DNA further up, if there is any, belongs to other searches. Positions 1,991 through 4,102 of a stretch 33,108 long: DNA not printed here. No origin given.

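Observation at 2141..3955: Signal-peptide protein fusing an NAD-synthesis-type adenylyltransferase domain to an ADP-ribosyltransferase-like (NAD-consuming) domain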

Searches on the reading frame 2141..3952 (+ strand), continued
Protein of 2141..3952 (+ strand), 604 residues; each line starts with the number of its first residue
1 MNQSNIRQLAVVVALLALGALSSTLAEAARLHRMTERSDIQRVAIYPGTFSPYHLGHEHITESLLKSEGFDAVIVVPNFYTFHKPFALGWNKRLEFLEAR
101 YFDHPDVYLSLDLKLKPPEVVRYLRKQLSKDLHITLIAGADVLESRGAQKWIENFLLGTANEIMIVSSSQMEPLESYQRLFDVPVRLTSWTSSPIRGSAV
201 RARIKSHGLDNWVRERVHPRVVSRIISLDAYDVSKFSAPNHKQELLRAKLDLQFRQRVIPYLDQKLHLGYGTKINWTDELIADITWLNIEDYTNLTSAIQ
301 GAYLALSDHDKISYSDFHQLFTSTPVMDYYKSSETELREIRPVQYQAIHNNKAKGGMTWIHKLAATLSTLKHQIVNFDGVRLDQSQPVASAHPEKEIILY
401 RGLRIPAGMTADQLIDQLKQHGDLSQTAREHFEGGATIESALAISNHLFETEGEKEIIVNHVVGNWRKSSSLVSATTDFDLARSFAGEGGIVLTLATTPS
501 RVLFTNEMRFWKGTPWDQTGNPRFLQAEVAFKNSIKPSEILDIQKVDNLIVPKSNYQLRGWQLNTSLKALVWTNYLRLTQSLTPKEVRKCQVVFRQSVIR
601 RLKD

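Call 77: search_protein_families(library=ncbifam, proteins=[P0013, P0016, P0017, P0021, P0005, P0007, P0022, P0036], max_evalue=1)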
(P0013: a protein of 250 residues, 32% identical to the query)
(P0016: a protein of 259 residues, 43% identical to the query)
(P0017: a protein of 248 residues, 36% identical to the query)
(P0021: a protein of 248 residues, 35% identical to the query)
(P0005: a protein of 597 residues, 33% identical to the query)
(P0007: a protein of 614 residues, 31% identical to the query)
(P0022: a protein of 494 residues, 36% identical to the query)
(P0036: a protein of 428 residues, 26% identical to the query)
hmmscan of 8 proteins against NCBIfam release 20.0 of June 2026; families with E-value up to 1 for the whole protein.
P0013 (250 aa): 16 families
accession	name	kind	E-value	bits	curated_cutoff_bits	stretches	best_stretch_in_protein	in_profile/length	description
TIGR00482.1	TIGR00482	equivalog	1.8e-12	47.7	112.45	1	38-223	2-194/194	nicotinate (nicotinamide) nucleotide adenylyltransferase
NF000841.0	PRK00071.1-4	equivalog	2.2e-12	47.2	197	1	31-224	5-193/194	nicotinate-nucleotide adenylyltransferase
NF000840.1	PRK00071.1-3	equivalog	9.3e-10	38.3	150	1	31-224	4-199/201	nicotinate-nucleotide adenylyltransferase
NF000839.0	PRK00071.1-1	equivalog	3.9e-09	36.8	187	1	35-137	8-113/219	nicotinate-nucleotide adenylyltransferase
NF005519.0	PRK07152.1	equivalog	2.4e-08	33.3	315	1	34-230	2-191/361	nicotinate-nucleotide adenylyltransferase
NF006479.0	PRK08887.1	equivalog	9e-06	25.6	164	1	181-225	130-172/174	nicotinate-nicotinamide nucleotide adenylyltransferase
NF005410.0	PRK06973.1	equivalog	9.2e-06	25.1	214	1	29-93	18-82/243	nicotinate-nucleotide adenylyltransferase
NF000843.0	PRK00071.2-2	equivalog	8.7e-05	22.1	240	1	28-137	7-117/212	nicotinate-nucleotide adenylyltransferase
NF000845.0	PRK00071.2-4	equivalog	0.00067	19.1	210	1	32-139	7-115/197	nicotinate-nucleotide adenylyltransferase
NF000842.0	PRK00071.2-1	equivalog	0.0017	18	167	1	35-224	4-185/191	nicotinate-nucleotide adenylyltransferase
NF000846.0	PRK00071.2-5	equivalog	0.0027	17.2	329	1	31-138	17-125/210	nicotinate-nucleotide adenylyltransferase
NF003787.0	PRK05379.1-4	equivalog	0.062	12.3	449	1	36-101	12-79/346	bifunctional nicotinamide-nucleotide adenylyltransferase/Nudix hydroxylase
TIGR01510.1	coaD_prev_kdtB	equivalog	0.092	12.8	103.3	1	36-104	2-67/155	pantetheine-phosphate adenylyltransferase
TIGR01526.1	nadR_NMN_Atrans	equivalog_domain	0.13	11.4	341.15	1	35-103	3-70/325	nicotinamide-nucleotide adenylyltransferase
TIGR01019.1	sucCoAalpha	subfamily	0.2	11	353.2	1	31-101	62-127/286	succinate--CoA ligase subunit alpha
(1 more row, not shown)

P0016 (259 aa): 32 families (the best 25 are shown)
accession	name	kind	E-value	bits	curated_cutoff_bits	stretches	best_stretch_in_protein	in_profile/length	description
TIGR00482.1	TIGR00482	equivalog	1.2e-13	51.5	112.45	1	43-248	1-194/194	nicotinate (nicotinamide) nucleotide adenylyltransferase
NF005519.0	PRK07152.1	equivalog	1.4e-12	47.2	315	1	39-104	1-68/361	nicotinate-nucleotide adenylyltransferase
NF000839.0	PRK00071.1-1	equivalog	4.9e-12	46.2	187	2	39-112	6-80/219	nicotinate-nucleotide adenylyltransferase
TIGR00125.1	cyt_tran_rel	domain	5.8e-10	39.2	27.7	1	41-96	1-57/65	adenylyltransferase/cytidyltransferase family protein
NF000841.0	PRK00071.1-4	equivalog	1.1e-09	38.4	197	2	36-104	4-74/194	nicotinate-nucleotide adenylyltransferase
NF000840.1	PRK00071.1-3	equivalog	2.5e-08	33.6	150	1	37-103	4-72/201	nicotinate-nucleotide adenylyltransferase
NF000842.0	PRK00071.2-1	equivalog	3.5e-06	26.8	167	1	39-249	2-185/191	nicotinate-nucleotide adenylyltransferase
TIGR01510.1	coaD_prev_kdtB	equivalog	5.4e-06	26.5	103.3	1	41-98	1-55/155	pantetheine-phosphate adenylyltransferase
NF006479.0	PRK08887.1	equivalog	8.7e-05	22.4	164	1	39-100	2-60/174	nicotinate-nicotinamide nucleotide adenylyltransferase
NF004162.0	PRK05627.1-5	equivalog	0.00012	21.6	241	1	35-113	11-93/304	bifunctional riboflavin kinase/FAD synthetase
NF005410.0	PRK06973.1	equivalog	0.00012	21.4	214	1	30-96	13-79/243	nicotinate-nucleotide adenylyltransferase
NF000843.0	PRK00071.2-2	equivalog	0.00014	21.4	240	1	33-95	6-70/212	nicotinate-nucleotide adenylyltransferase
NF004159.0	PRK05627.1-2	equivalog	0.00024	20.3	306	1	36-65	12-41/326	bifunctional riboflavin kinase/FAD synthetase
NF004160.0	PRK05627.1-3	equivalog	0.0004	19.2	295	1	36-69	12-45/325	bifunctional riboflavin kinase/FAD synthetase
NF041124.1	CoaD_Thcocales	equivalog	0.00056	19.8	290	1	43-100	8-69/156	phosphopantetheine adenylyltransferase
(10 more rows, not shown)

P0017 (248 aa): 26 families (the best 25 are shown)
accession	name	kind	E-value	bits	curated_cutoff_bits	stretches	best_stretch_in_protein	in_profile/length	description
TIGR00482.1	TIGR00482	equivalog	5.2e-09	36.4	112.45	1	38-223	1-173/194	nicotinate (nicotinamide) nucleotide adenylyltransferase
NF005519.0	PRK07152.1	equivalog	1.1e-07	31.1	315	1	34-115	1-84/361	nicotinate-nucleotide adenylyltransferase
TIGR00125.1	cyt_tran_rel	domain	4.3e-07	30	27.7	1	36-60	1-25/65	adenylyltransferase/cytidyltransferase family protein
NF000839.0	PRK00071.1-1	equivalog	8e-06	25.9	187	1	35-103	7-76/219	nicotinate-nucleotide adenylyltransferase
NF000841.0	PRK00071.1-4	equivalog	9.3e-06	25.6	197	1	32-116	5-89/194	nicotinate-nucleotide adenylyltransferase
NF000840.1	PRK00071.1-3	equivalog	1e-05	25.1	150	1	32-116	4-88/201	nicotinate-nucleotide adenylyltransferase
NF006479.0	PRK08887.1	equivalog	3e-05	23.9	164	1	34-156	2-110/174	nicotinate-nicotinamide nucleotide adenylyltransferase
NF005410.0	PRK06973.1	equivalog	0.00029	20.2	214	1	21-109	9-99/243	nicotinate-nucleotide adenylyltransferase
TIGR01526.1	nadR_NMN_Atrans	equivalog_domain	0.00044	19.6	341.15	1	34-118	1-85/325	nicotinamide-nucleotide adenylyltransferase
NF004160.0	PRK05627.1-3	equivalog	0.00076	18.2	295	1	24-59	5-40/325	bifunctional riboflavin kinase/FAD synthetase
TIGR01510.1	coaD_prev_kdtB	equivalog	0.00099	19.2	103.3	1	36-58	1-23/155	pantetheine-phosphate adenylyltransferase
NF000843.0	PRK00071.2-2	equivalog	0.0038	16.7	240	1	31-104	9-83/212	nicotinate-nucleotide adenylyltransferase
NF002243.0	PRK01153.1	subfamily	0.0044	16.6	127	1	37-69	3-34/175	nicotinamide-nucleotide adenylyltransferase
NF004162.0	PRK05627.1-5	equivalog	0.006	16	241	1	30-58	9-37/304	bifunctional riboflavin kinase/FAD synthetase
NF004159.0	PRK05627.1-2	equivalog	0.0067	15.5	306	1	34-58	15-39/326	bifunctional riboflavin kinase/FAD synthetase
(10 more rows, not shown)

P0021 (248 aa): 13 families
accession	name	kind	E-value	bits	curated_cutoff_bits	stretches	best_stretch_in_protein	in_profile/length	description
TIGR00482.1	TIGR00482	equivalog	3.3e-09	37.1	112.45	1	36-217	1-191/194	nicotinate (nicotinamide) nucleotide adenylyltransferase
NF000840.1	PRK00071.1-3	equivalog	2.1e-07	30.6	150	1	32-222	6-199/201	nicotinate-nucleotide adenylyltransferase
NF000839.0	PRK00071.1-1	equivalog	2.5e-06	27.5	187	1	34-161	8-138/219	nicotinate-nucleotide adenylyltransferase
NF005519.0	PRK07152.1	equivalog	0.00011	21.2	315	1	33-94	2-65/361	nicotinate-nucleotide adenylyltransferase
TIGR00125.1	cyt_tran_rel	domain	0.00012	22.1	27.7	1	34-88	1-56/65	adenylyltransferase/cytidyltransferase family protein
NF000843.0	PRK00071.2-2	equivalog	0.00016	21.2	240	1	30-138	10-119/212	nicotinate-nucleotide adenylyltransferase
NF000841.0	PRK00071.1-4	equivalog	0.00062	19.6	197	1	33-97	8-74/194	nicotinate-nucleotide adenylyltransferase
TIGR01510.1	coaD_prev_kdtB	equivalog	0.0029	17.6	103.3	1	34-101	1-65/155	pantetheine-phosphate adenylyltransferase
NF005410.0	PRK06973.1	equivalog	0.0038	16.5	214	1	32-88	22-78/243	nicotinate-nucleotide adenylyltransferase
NF000846.0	PRK00071.2-5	equivalog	0.0078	15.7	329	1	27-139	14-127/210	nicotinate-nucleotide adenylyltransferase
NF002243.0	PRK01153.1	subfamily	0.021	14.4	127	1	35-90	3-58/175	nicotinamide-nucleotide adenylyltransferase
TIGR01527.1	arch_NMN_Atrans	equivalog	0.053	13.1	181.2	1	35-88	2-55/167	nicotinamide-nucleotide adenylyltransferase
TIGR01526.1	nadR_NMN_Atrans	equivalog_domain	0.22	10.7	341.15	1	34-94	3-63/325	nicotinamide-nucleotide adenylyltransferase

P0005 (597 aa): 1 family
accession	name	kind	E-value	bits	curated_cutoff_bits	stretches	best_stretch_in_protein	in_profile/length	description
NF000839.0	PRK00071.1-1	equivalog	0.0069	16.3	187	1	28-166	9-139/219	nicotinate-nucleotide adenylyltransferase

P0007 (614 aa): 6 families
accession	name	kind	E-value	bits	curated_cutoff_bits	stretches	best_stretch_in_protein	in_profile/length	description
TIGR00125.1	cyt_tran_rel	domain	4.5e-05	23.6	27.7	1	43-103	2-57/65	adenylyltransferase/cytidyltransferase family protein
NF005519.0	PRK07152.1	equivalog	0.0001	21.4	315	1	43-191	4-148/361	nicotinate-nucleotide adenylyltransferase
NF004162.0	PRK05627.1-5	equivalog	0.014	14.8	241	1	47-146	20-117/304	bifunctional riboflavin kinase/FAD synthetase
TIGR00482.1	TIGR00482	equivalog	0.021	14.8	112.45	1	46-198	3-156/194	nicotinate (nicotinamide) nucleotide adenylyltransferase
TIGR01510.1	coaD_prev_kdtB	equivalog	0.027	14.5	103.3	1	45-67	4-26/155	pantetheine-phosphate adenylyltransferase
NF000839.0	PRK00071.1-1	equivalog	0.1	12.5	187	1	41-78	7-45/219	nicotinate-nucleotide adenylyltransferase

P0022 (494 aa): 14 families
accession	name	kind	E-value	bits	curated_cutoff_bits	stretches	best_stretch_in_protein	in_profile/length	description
NF000840.1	PRK00071.1-3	equivalog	2.2e-10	40.3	150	1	36-203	5-177/201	nicotinate-nucleotide adenylyltransferase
TIGR00482.1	TIGR00482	equivalog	5.9e-10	39.5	112.45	1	41-141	1-106/194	nicotinate (nicotinamide) nucleotide adenylyltransferase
NF005519.0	PRK07152.1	equivalog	3.8e-08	32.7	315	1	37-198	1-163/361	nicotinate-nucleotide adenylyltransferase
NF005410.0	PRK06973.1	equivalog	8.4e-08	31.8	214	1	33-95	18-80/243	nicotinate-nucleotide adenylyltransferase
NF000843.0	PRK00071.2-2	equivalog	9.7e-08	31.7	240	1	32-139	7-117/212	nicotinate-nucleotide adenylyltransferase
NF000841.0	PRK00071.1-4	equivalog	1.8e-07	31.1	197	1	36-102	6-74/194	nicotinate-nucleotide adenylyltransferase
TIGR00125.1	cyt_tran_rel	domain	5.4e-07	29.7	27.7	1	39-95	1-58/65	adenylyltransferase/cytidyltransferase family protein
NF000839.0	PRK00071.1-1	equivalog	9e-07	29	187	1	40-104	9-74/219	nicotinate-nucleotide adenylyltransferase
NF000846.0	PRK00071.2-5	equivalog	1.1e-05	25.1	329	1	35-140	17-125/210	nicotinate-nucleotide adenylyltransferase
NF000845.0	PRK00071.2-4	equivalog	6.9e-05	22.3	210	1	36-139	7-113/197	nicotinate-nucleotide adenylyltransferase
NF003790.0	PRK05379.2-2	equivalog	0.0027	16.8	403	1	25-96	7-78/354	bifunctional nicotinamide mononucleotide adenylyltransferase/ADP-ribose pyrophosphatase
TIGR01526.1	nadR_NMN_Atrans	equivalog_domain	0.023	14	341.15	1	38-103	2-67/325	nicotinamide-nucleotide adenylyltransferase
NF003791.0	PRK05379.2-3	equivalog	0.092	11.9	409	1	38-96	6-64/340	bifunctional nicotinamide-nucleotide adenylyltransferase/Nudix hydroxylase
TIGR01510.1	coaD_prev_kdtB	equivalog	0.15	12.1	103.3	1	40-104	2-63/155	pantetheine-phosphate adenylyltransferase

P0036 (428 aa): 22 families
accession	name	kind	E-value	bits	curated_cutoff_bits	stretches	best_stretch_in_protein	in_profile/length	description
NF005519.0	PRK07152.1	equivalog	8e-10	38.2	315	1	34-197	3-167/361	nicotinate-nucleotide adenylyltransferase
TIGR00482.1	TIGR00482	equivalog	1.6e-09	38.1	112.45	1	36-162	1-128/194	nicotinate (nicotinamide) nucleotide adenylyltransferase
TIGR00125.1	cyt_tran_rel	domain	8.9e-09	35.4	27.7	1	35-86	2-54/65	adenylyltransferase/cytidyltransferase family protein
NF000839.0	PRK00071.1-1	equivalog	1.4e-07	31.7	187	1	35-86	9-61/219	nicotinate-nucleotide adenylyltransferase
NF000840.1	PRK00071.1-3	equivalog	2.3e-05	23.9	150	1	35-90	9-66/201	nicotinate-nucleotide adenylyltransferase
NF005410.0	PRK06973.1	equivalog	0.00011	21.5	214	1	33-88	23-78/243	nicotinate-nucleotide adenylyltransferase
NF000841.0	PRK00071.1-4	equivalog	0.00023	21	197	1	37-98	12-75/194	nicotinate-nucleotide adenylyltransferase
NF001985.0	PRK00777.1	subfamily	0.002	18.2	104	1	35-88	7-62/157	pantetheine-phosphate adenylyltransferase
NF004160.0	PRK05627.1-3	equivalog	0.0026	16.5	295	1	32-61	15-44/325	bifunctional riboflavin kinase/FAD synthetase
NF002243.0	PRK01153.1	subfamily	0.004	16.8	127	1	36-66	4-32/175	nicotinamide-nucleotide adenylyltransferase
NF000843.0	PRK00071.2-2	equivalog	0.0046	16.5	240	1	38-138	18-118/212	nicotinate-nucleotide adenylyltransferase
NF000842.0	PRK00071.2-1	equivalog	0.0064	16.1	167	1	41-155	11-120/191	nicotinate-nucleotide adenylyltransferase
TIGR01510.1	coaD_prev_kdtB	equivalog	0.0071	16.4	103.3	1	35-67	2-32/155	pantetheine-phosphate adenylyltransferase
NF004163.0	PRK05627.1-6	equivalog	0.011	14.8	315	1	33-72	17-59/313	bifunctional riboflavin kinase/FAD synthetase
NF004162.0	PRK05627.1-5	equivalog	0.02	14.3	241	1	35-68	16-47/304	bifunctional riboflavin kinase/FAD synthetase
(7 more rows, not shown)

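Call 81: find_encoding_contigs(protein=P0013, flank=5000, max_places=2)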
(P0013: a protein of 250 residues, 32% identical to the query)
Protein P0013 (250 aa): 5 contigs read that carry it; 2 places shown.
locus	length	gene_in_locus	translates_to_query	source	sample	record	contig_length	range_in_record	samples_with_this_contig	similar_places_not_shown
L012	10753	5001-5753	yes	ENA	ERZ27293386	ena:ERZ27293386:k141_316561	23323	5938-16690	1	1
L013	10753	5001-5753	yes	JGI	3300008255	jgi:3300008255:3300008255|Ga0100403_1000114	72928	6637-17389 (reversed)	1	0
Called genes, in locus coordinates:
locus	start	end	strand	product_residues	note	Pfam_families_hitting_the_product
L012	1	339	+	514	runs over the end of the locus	-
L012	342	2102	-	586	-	PF00501:AMP-binding, PF23562:AMP-binding_C_3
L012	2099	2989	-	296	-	PF13593:SBF_like, PF01758:SBF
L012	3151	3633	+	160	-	-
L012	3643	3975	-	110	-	-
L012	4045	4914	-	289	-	PF03009:GDPD, PF13653:GDPD_2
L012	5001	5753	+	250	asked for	PF01467:CTP_transf_like (weak)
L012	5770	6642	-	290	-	PF17773:UPF0176_N, PF00581:Rhodanese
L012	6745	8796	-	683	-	PF01432:Peptidase_M3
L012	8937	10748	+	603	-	-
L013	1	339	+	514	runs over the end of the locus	-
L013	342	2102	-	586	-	PF00501:AMP-binding, PF23562:AMP-binding_C_3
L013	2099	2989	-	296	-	PF13593:SBF_like, PF01758:SBF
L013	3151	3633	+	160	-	-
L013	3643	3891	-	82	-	-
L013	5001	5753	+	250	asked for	PF01467:CTP_transf_like (weak)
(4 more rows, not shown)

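Call 82: find_encoding_contigs(protein=P0009, flank=5000, max_places=2)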
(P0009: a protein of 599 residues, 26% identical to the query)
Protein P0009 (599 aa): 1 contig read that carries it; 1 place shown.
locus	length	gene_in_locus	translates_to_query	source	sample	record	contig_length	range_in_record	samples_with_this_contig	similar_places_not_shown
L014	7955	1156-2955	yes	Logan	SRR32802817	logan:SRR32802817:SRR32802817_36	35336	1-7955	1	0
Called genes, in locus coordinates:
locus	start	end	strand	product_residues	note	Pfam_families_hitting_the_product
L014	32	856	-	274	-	PF00669:Flagellin_N, PF00700:Flagellin_C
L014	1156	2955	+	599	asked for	PF01467:CTP_transf_like (weak)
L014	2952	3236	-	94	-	PF13698:DUF4156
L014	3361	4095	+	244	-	PF06725:3D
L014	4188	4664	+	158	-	-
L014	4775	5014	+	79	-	-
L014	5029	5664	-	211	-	PF02463:SMC_N (faint), PF00005:ABC_tran, PF13304:AAA_21 (faint)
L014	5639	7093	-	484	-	PF00528:BPD_transp_1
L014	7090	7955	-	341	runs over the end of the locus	PF13531:SBP_bac_11, PF13416:SBP_bac_8, PF13343:SBP_bac_6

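Call 83: find_encoding_contigs(protein=P0022, flank=5000, max_places=2)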
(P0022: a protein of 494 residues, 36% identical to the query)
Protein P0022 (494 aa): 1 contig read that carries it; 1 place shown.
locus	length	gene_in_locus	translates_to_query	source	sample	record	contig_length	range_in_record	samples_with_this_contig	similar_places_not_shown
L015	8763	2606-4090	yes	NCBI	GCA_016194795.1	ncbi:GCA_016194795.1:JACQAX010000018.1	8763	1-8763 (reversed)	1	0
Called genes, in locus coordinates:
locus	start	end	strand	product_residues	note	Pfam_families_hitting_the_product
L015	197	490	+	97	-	-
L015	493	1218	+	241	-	PF02586:SRAP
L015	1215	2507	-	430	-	PF01048:PNP_UDP_1 (faint)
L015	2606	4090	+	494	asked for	PF01467:CTP_transf_like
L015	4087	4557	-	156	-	PF02566:OsmC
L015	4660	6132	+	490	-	PF00089:Trypsin, PF13365:Trypsin_2, PF13180:PDZ_2, PF00595:PDZ, PF13180:PDZ_2 (weak), PF17820:PDZ_6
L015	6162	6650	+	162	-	-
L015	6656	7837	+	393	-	PF14361:RsbRD_N, PF00512:HisKA, PF02518:HATPase_c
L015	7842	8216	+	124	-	PF00072:Response_reg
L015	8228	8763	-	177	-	?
